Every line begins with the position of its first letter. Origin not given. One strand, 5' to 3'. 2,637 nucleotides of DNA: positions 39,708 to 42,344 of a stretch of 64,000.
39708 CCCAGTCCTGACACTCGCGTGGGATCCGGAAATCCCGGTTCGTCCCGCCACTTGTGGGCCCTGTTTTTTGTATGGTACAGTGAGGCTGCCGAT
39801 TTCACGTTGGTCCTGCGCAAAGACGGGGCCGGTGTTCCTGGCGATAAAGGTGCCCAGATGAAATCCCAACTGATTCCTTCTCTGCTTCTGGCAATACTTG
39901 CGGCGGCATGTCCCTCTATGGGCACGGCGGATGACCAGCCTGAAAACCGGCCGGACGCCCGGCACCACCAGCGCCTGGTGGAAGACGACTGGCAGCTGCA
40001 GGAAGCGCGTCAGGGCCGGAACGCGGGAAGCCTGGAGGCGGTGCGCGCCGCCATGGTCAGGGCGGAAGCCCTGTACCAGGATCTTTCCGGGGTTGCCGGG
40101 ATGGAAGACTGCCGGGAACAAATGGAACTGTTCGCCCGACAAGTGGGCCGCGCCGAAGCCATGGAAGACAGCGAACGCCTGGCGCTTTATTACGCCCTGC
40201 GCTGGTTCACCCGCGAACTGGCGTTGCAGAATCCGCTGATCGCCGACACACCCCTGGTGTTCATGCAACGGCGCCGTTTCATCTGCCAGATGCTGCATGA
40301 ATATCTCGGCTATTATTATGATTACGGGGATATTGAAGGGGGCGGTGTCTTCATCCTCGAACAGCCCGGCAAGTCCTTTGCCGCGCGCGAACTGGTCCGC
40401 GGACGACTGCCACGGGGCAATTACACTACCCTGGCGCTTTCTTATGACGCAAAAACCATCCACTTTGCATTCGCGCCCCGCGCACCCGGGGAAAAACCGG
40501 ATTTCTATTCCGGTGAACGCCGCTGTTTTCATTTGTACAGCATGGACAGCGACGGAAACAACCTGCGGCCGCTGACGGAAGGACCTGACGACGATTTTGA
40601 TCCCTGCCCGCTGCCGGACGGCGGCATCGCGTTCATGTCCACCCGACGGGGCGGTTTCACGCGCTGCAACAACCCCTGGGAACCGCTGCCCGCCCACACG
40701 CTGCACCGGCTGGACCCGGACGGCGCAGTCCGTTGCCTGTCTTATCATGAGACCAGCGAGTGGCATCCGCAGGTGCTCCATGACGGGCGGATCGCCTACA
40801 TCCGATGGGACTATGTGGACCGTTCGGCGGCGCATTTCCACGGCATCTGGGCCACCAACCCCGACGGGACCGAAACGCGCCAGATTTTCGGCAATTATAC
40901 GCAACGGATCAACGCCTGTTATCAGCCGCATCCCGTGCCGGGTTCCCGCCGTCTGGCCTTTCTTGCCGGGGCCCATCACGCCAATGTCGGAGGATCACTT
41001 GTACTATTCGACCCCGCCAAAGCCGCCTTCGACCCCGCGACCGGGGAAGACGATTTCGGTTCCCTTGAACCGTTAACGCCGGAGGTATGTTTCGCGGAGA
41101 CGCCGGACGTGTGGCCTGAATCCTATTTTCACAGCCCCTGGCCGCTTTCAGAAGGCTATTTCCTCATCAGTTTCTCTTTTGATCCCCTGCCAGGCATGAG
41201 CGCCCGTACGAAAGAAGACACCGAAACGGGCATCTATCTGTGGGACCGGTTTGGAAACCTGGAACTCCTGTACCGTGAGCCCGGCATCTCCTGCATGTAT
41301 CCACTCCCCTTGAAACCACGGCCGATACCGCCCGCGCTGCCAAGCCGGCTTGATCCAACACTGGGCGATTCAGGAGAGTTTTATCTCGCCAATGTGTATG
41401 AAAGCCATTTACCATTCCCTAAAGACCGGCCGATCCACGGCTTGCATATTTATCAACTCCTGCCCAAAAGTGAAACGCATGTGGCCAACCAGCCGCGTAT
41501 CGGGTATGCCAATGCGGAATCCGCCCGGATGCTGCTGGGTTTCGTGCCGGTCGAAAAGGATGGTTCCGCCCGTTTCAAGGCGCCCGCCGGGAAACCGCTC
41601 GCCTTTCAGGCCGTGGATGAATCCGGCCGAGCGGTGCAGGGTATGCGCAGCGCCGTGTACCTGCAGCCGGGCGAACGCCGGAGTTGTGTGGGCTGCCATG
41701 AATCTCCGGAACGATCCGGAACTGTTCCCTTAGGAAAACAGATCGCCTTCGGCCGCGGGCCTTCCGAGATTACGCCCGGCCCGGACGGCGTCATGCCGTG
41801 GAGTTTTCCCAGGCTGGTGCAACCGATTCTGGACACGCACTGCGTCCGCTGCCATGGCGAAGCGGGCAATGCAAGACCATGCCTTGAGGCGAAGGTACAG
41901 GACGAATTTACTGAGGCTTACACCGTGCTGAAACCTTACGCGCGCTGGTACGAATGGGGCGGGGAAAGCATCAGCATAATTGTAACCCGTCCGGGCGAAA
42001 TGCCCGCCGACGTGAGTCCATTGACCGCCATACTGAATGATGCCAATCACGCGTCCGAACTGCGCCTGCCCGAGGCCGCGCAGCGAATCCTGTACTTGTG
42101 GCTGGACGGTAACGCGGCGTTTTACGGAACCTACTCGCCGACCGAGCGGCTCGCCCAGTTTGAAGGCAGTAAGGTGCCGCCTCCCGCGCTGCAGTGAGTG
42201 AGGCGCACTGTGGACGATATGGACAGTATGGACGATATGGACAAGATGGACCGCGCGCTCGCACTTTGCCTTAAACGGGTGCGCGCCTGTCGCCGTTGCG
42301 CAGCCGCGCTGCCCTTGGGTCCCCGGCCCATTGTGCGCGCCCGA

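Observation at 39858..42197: Beta-propeller plus Planctomycete-type double-CXXCH protein immediately downstream of a PAS hybrid histidine kinase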

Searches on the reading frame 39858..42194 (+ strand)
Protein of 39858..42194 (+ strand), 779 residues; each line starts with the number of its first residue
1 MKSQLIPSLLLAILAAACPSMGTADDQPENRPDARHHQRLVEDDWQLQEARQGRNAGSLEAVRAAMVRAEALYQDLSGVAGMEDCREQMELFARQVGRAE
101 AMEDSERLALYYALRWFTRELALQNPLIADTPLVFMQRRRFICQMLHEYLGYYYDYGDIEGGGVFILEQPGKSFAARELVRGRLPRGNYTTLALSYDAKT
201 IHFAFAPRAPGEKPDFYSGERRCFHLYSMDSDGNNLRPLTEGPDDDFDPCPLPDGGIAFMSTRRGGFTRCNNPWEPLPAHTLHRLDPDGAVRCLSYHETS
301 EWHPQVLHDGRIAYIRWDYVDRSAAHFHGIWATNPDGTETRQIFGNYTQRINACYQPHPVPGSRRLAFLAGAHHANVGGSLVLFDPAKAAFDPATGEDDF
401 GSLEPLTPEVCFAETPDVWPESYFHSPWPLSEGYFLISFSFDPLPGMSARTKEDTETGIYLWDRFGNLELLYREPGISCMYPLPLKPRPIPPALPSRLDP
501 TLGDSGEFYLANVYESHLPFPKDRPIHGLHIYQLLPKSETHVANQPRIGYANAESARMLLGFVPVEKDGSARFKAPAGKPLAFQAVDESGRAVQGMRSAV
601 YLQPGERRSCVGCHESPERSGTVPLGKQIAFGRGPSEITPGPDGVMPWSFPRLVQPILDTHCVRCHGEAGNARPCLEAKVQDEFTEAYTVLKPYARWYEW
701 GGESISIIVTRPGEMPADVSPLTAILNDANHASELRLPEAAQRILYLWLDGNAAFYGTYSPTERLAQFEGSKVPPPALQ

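Call 4: search_protein_families(library=pfam, proteins=[window:39858-42194:+], max_evalue=1)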
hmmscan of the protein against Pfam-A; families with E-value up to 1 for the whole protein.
window:39858-42194:+ (779 aa): 3 families
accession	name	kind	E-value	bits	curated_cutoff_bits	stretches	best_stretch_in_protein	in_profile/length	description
PF18582.6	HZS_alpha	-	6e-22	78.5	26.6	1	552-615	35-98/98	Hydrazine synthase alpha subunit middle domain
PF11845.13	Tll0287-like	-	0.0021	18.9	24.1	0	589-621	86-115/144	Tll0287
PF13442.11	Cytochrome_CBB3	-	0.0093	16.7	27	1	657-685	9-33/68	Cytochrome C oxidase, cbb3-type, subunit III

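Call 5: search_protein_families(library=ncbifam, proteins=[window:39858-42194:+], max_evalue=1)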
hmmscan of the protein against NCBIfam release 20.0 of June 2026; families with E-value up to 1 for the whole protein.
window:39858-42194:+ (779 aa): 3 families
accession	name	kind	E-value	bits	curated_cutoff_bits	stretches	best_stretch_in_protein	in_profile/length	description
NF052339.1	hydrazine_alpha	equivalog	1.1e-10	40.2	800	1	555-616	525-586/804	hydrazine synthase subunit alpha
TIGR02800.1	propeller_TolB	equivalog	0.11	11.5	343.15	1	225-265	260-301/418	Tol-Pal system beta propeller repeat protein TolB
TIGR01905.1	paired_CXXCH_1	subfamily_domain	0.31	11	25.2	0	656-674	3-21/41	doubled CXXCH domain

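Call 6: search_solved_structures(query=window:39858-42194:+, max_evalue=10, show_alignments=3)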
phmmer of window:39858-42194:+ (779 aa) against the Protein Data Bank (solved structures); distinct sequences matched with E-value up to 10: 1.
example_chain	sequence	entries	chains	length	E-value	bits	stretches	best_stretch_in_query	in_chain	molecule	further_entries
5c2v_A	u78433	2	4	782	2.9e-06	28.8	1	553-619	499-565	HYDRAZINE SYNTHASE ALPHA SUBUNIT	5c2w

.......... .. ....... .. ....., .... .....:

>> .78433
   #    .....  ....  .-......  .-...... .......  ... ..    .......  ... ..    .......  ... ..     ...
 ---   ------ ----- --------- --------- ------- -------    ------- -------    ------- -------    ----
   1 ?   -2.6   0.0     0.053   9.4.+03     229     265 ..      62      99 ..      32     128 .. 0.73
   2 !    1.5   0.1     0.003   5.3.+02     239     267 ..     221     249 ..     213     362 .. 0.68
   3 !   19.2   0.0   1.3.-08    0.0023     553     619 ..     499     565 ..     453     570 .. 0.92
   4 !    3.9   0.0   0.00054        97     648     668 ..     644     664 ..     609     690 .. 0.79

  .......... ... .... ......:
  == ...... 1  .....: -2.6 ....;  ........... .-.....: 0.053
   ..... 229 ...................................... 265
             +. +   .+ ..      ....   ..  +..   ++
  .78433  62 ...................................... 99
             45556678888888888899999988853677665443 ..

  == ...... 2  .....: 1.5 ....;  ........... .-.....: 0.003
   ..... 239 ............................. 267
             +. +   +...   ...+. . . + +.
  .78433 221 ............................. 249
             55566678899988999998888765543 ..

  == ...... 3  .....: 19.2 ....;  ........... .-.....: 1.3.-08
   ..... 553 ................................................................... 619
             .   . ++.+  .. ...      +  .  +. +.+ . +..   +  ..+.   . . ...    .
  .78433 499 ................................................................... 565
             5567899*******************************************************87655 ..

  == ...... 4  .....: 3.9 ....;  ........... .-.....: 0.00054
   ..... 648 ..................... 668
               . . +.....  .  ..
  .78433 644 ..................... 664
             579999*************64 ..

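Call 8: find_homologous_proteins(query=window:39858-42194:+, max_evalue=0.001)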
Query window:39858-42194:+ (779 aa): 2274 proteins with E <= 0.001 among 8000 candidates; the best 120 are listed.
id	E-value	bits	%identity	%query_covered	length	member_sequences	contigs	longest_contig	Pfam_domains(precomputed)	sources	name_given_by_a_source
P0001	0.0e+0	1854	100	100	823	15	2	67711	PF18582.7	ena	-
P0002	0.0e+0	1432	78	99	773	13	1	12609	PF18582.7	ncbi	-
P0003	0.0e+0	1429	79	100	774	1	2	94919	PF18582.7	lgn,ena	-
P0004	0.0e+0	1425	77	100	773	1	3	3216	PF18582.7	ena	-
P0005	0.0e+0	1345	77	95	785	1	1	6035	PF18582.7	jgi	-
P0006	0.0e+0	1331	74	95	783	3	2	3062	PF18582.7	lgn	-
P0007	0.0e+0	1331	72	99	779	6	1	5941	PF18582.7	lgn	-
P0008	0.0e+0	1282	73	96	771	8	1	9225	PF18582.7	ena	-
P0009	0.0e+0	1282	73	95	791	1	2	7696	PF18582.7,PF13442.12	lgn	-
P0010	0.0e+0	1273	71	97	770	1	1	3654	PF18582.7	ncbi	-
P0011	0.0e+0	1261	70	96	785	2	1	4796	PF18582.7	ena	-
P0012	0.0e+0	1260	72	95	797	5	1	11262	PF18582.7,PF13442.12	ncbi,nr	ncbi:MAG: hypothetical protein H3C30_18185 [Candidatus Hydrogenedentes bacterium]|nr:hypothetical pr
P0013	0.0e+0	1248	72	95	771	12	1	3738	PF18582.7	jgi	-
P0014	0.0e+0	1245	71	95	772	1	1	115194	PF18582.7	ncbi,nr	ncbi:MAG: hypothetical protein GXY15_12120 [Candidatus Hydrogenedentes bacterium]|nr:hypothetical pr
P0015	0.0e+0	1232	68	100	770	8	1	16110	PF18582.7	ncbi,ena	-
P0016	0.0e+0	1232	68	98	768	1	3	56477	PF18582.7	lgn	-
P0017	0.0e+0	1231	70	95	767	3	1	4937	PF18582.7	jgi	jgi:mono/diheme cytochrome c family protein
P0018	0.0e+0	1225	70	95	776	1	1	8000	PF18582.7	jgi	jgi:hypothetical protein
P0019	0.0e+0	1218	69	96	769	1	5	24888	PF18582.7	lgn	-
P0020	0.0e+0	1216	69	96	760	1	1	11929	PF18582.7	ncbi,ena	-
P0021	0.0e+0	1216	70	95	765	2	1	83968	PF18582.7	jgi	-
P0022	0.0e+0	1213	70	95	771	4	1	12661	PF18582.7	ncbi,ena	-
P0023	0.0e+0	1212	70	95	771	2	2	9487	PF18582.7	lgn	-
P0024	0.0e+0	1206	69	95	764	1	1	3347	PF18582.7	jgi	jgi:hypothetical protein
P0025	0.0e+0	1184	68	95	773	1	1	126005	PF18582.7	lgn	-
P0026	0.0e+0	1179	65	100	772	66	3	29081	PF18582.7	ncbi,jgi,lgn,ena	-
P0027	0.0e+0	1174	67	95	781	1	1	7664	PF18582.7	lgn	-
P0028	0.0e+0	1167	67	95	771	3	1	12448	PF18582.7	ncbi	-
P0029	0.0e+0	1150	64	99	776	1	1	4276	PF18582.7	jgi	-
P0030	0.0e+0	1135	65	95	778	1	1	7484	PF18582.7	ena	-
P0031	0.0e+0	1134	63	99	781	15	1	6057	PF18582.7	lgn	-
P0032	0.0e+0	1132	64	100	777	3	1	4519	PF18582.7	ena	-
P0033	0.0e+0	1131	65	95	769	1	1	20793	PF18582.7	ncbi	-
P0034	0.0e+0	1129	64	99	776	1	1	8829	PF18582.7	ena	-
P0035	0.0e+0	1126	65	95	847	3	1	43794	PF18582.7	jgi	-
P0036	0.0e+0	1117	65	95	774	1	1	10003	PF18582.7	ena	-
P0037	0.0e+0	1116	63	95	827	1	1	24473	PF18582.7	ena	-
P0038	0.0e+0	1116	62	95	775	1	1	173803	PF18582.7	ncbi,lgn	-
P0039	0.0e+0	1115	65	95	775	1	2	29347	PF18582.7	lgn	-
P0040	0.0e+0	1114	63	99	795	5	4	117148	PF18582.7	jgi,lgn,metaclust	metaclust:\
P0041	0.0e+0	1113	64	95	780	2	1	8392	PF18582.7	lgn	-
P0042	0.0e+0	1113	64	96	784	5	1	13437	PF18582.7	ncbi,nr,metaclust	ncbi:MAG: hypothetical protein A2V98_26365 [Planctomycetes bacterium RBG_16_64_12]|nr:MAG: hypotheti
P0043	0.0e+0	1112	63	96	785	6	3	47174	PF18582.7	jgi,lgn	-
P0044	0.0e+0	1111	64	95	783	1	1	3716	PF18582.7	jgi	jgi:hypothetical protein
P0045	0.0e+0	1111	63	99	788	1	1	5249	PF18582.7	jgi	-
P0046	0.0e+0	1109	61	100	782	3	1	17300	PF18582.7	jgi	-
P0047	0.0e+0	1109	63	99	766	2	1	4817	PF18582.7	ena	-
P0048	0.0e+0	1109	63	95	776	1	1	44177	PF18582.7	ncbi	-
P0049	0.0e+0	1108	62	98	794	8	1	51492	PF18582.7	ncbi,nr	ncbi:MAG: hypothetical protein Q8Q12_19475 [bacterium]|nr:hypothetical protein [bacterium]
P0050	0.0e+0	1107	63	95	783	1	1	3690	PF18582.7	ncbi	-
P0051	0.0e+0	1106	64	96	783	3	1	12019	PF18582.7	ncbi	-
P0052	0.0e+0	1106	62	99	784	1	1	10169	PF18582.7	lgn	-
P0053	0.0e+0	1105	62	100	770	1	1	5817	PF18582.7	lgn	-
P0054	0.0e+0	1105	63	96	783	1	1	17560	PF18582.7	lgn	-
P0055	0.0e+0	1104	61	99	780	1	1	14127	PF18582.7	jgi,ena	-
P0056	0.0e+0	1103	63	95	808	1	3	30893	PF18582.7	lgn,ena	-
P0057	0.0e+0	1103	64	95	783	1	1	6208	PF18582.7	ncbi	-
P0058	0.0e+0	1103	62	99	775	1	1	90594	PF18582.7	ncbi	ncbi:MAG: hypothetical protein AB1656_11630 [Candidatus Omnitrophota bacterium]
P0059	0.0e+0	1102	64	95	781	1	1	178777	PF18582.7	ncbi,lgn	-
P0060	0.0e+0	1102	63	95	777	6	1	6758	PF18582.7,PF13442.12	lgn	-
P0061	0.0e+0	1102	64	95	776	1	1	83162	PF18582.7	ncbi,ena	-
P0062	0.0e+0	1101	63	95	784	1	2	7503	PF18582.7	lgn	-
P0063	0.0e+0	1101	64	95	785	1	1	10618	PF18582.7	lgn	-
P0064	0.0e+0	1099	63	95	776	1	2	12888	PF18582.7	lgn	-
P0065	0.0e+0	1099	64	94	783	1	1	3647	PF18582.7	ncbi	-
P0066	0.0e+0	1099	62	96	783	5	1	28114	PF18582.7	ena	-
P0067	0.0e+0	1099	60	100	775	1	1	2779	PF18582.7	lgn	-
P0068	0.0e+0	1098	64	95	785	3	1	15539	PF18582.7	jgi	-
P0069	0.0e+0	1098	63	95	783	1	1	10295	PF18582.7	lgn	-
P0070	0.0e+0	1096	62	96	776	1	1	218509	PF18582.7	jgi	jgi:hydrazine synthase alpha subunit-like protein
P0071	0.0e+0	1096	64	95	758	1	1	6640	PF18582.7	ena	-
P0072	0.0e+0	1096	63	95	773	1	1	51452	PF18582.7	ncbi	-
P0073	0.0e+0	1096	61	100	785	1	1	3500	PF18582.7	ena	-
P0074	0.0e+0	1096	63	95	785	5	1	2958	PF18582.7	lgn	-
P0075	0.0e+0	1095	63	96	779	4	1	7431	PF18582.7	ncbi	-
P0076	0.0e+0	1094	64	95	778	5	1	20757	PF18582.7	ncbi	-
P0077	0.0e+0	1094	61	99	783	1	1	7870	PF18582.7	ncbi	-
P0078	0.0e+0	1094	63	95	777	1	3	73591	PF18582.7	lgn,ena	-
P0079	0.0e+0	1094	63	97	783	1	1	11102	PF18582.7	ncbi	-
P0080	0.0e+0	1094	62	95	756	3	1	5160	PF18582.7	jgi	jgi:hypothetical protein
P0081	0.0e+0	1094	63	95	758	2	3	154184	PF18582.7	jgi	-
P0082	0.0e+0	1093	62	99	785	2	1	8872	PF18582.7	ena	-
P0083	0.0e+0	1093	64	95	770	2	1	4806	PF18582.7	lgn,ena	-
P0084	0.0e+0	1093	62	96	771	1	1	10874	PF18582.7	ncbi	-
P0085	0.0e+0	1092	64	95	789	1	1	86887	PF18582.7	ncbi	-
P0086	0.0e+0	1092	63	96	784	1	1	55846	PF18582.7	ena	-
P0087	0.0e+0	1092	61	100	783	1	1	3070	PF18582.7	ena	-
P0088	0.0e+0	1091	61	100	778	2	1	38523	PF18582.7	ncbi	-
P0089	0.0e+0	1091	60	100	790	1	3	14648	PF18582.7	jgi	jgi:hypothetical protein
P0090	0.0e+0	1091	62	96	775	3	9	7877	PF18582.7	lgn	-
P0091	0.0e+0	1091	63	95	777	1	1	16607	PF18582.7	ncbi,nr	ncbi:MAG: hypothetical protein JW828_08795 [Sedimentisphaerales bacterium]|nr:hypothetical protein [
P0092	0.0e+0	1091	62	96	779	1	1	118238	PF18582.7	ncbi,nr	ncbi:MAG: hypothetical protein JXR73_19360 [Candidatus Omnitrophica bacterium]|nr:hypothetical prote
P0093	0.0e+0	1091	61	99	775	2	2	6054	PF18582.7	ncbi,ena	-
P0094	0.0e+0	1089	62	99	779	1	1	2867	PF18582.7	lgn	-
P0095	0.0e+0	1089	62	95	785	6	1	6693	PF18582.7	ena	-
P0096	0.0e+0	1088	62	95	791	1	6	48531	PF18582.7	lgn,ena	-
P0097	0.0e+0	1088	61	96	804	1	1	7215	PF18582.7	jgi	jgi:hypothetical protein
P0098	0.0e+0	1088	63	95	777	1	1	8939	PF18582.7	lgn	-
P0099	0.0e+0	1088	62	95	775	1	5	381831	PF18582.7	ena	-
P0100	0.0e+0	1086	62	97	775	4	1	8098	PF18582.7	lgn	-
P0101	0.0e+0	1086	61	99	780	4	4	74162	PF18582.7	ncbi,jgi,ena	-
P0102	0.0e+0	1086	60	99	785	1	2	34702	PF18582.7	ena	-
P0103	0.0e+0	1086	60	99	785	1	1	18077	PF18582.7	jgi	-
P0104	0.0e+0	1085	62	95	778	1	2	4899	PF18582.7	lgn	-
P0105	0.0e+0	1085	61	99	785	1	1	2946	PF18582.7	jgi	-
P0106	0.0e+0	1084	60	100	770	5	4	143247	PF18582.7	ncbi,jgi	-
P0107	0.0e+0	1084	62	95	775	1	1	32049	PF18582.7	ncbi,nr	ncbi:MAG: hypothetical protein C4527_26415 [Candidatus Omnitrophota bacterium]|nr:MAG: hypothetical 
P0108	0.0e+0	1084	62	95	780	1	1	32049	PF18582.7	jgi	jgi:hypothetical protein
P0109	0.0e+0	1084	60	100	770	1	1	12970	PF18582.7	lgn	-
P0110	0.0e+0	1083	61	99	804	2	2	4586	PF18582.7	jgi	-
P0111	0.0e+0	1082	62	95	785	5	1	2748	PF18582.7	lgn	-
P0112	0.0e+0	1082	63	95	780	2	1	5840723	PF18582.7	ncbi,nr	ncbi:MAG: hypothetical protein JSU94_07870 [Phycisphaerales bacterium]|nr:MAG: hypothetical protein 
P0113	0.0e+0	1081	60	99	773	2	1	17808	PF18582.7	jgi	-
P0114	0.0e+0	1081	63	95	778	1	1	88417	PF18582.7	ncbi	-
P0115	0.0e+0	1081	62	96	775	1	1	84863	PF18582.7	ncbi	-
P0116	0.0e+0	1081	62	95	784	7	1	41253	PF18582.7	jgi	-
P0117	0.0e+0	1081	63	95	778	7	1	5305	PF18582.7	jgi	jgi:hypothetical protein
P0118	0.0e+0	1080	61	95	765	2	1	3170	PF18582.7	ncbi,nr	ncbi:MAG: hypothetical protein GX455_16840 [Phycisphaerae bacterium]|nr:hypothetical protein [Phycis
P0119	0.0e+0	1080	62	97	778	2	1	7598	PF18582.7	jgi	-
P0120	0.0e+0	1079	60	99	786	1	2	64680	PF18582.7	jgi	jgi:Hydrazine synthase alpha subunit middle domain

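Call 14: find_encoding_contigs(protein=P0001, flank=10000, max_places=3)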
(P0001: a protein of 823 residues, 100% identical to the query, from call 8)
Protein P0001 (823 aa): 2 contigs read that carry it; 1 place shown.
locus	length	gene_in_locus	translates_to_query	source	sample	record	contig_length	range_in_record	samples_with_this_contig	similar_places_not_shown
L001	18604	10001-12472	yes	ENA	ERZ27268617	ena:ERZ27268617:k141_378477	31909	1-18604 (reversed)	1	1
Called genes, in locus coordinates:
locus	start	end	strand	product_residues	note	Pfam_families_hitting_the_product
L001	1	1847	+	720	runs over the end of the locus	PF02638:GHL10 (weak), PF14871:GHL6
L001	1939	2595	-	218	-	-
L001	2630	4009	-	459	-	PF00753:Lactamase_B, PF12706:Lactamase_B_2, PF16661:Lactamase_B_6, PF10996:Beta-Casp, PF07521:RMMBL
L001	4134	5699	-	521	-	-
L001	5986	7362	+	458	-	PF04734:Ceramidase_alk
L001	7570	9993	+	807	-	PF00989:PAS (weak), PF08448:PAS_4, PF00989:PAS, PF08448:PAS_4 (weak), PF13188:PAS_8 (weak), PF13426:PAS_9, PF02518:HATPase_c, PF00072:Response_reg, +2 more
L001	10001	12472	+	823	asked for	PF18582:HZS_alpha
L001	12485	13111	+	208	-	PF03167:UDG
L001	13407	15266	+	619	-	-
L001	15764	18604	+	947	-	?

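Call 15: find_encoding_contigs(protein=P0014, flank=8000, max_places=2)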
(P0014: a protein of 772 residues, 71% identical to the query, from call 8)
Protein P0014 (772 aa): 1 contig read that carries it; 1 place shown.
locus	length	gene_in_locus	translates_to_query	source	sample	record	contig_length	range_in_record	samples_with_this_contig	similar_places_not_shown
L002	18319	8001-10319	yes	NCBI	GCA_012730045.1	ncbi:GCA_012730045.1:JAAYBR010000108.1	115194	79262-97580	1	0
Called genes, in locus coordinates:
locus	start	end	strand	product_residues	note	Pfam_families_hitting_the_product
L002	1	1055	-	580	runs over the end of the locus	PF02321:OEP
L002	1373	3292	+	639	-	PF05157:MshEN, PF00437:T2SSE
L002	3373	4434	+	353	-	PF13310:Virulence_RhuM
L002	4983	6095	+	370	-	PF00712:DNA_pol3_beta, PF02767:DNA_pol3_beta_2, PF02768:DNA_pol3_beta_3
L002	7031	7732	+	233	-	PF02527:GidB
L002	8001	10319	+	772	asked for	PF18582:HZS_alpha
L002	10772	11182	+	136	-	-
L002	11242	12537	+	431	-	-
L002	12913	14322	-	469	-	-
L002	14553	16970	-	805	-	PF13231:PMT_2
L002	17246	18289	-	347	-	PF01408:GFO_IDH_MocA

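Call 16: find_encoding_contigs(protein=P0112, flank=8000, max_places=2)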
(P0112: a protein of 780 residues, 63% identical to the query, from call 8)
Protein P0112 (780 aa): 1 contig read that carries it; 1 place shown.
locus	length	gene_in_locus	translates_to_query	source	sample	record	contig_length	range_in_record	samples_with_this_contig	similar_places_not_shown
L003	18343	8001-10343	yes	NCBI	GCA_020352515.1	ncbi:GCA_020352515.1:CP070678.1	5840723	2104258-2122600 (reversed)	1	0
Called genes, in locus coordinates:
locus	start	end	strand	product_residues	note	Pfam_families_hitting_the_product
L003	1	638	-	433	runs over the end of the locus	-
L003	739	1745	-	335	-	PF02776:TPP_enzyme_N, PF00205:TPP_enzyme_M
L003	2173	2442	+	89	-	PF01106:NifU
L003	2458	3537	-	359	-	PF01008:IF-2B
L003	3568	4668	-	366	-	PF00294:PfkB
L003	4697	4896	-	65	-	-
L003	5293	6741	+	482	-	PF13204:Apiosidase, PF12904:Collagen_bind_2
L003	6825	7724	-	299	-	PF03737:RraA-like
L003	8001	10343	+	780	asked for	PF18582:HZS_alpha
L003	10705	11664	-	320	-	-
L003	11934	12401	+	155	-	PF02915:Rubrerythrin (weak)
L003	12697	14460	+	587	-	PF01268:FTHFS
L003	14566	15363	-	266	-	-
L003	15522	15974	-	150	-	PF02308:MgtC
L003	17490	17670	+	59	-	-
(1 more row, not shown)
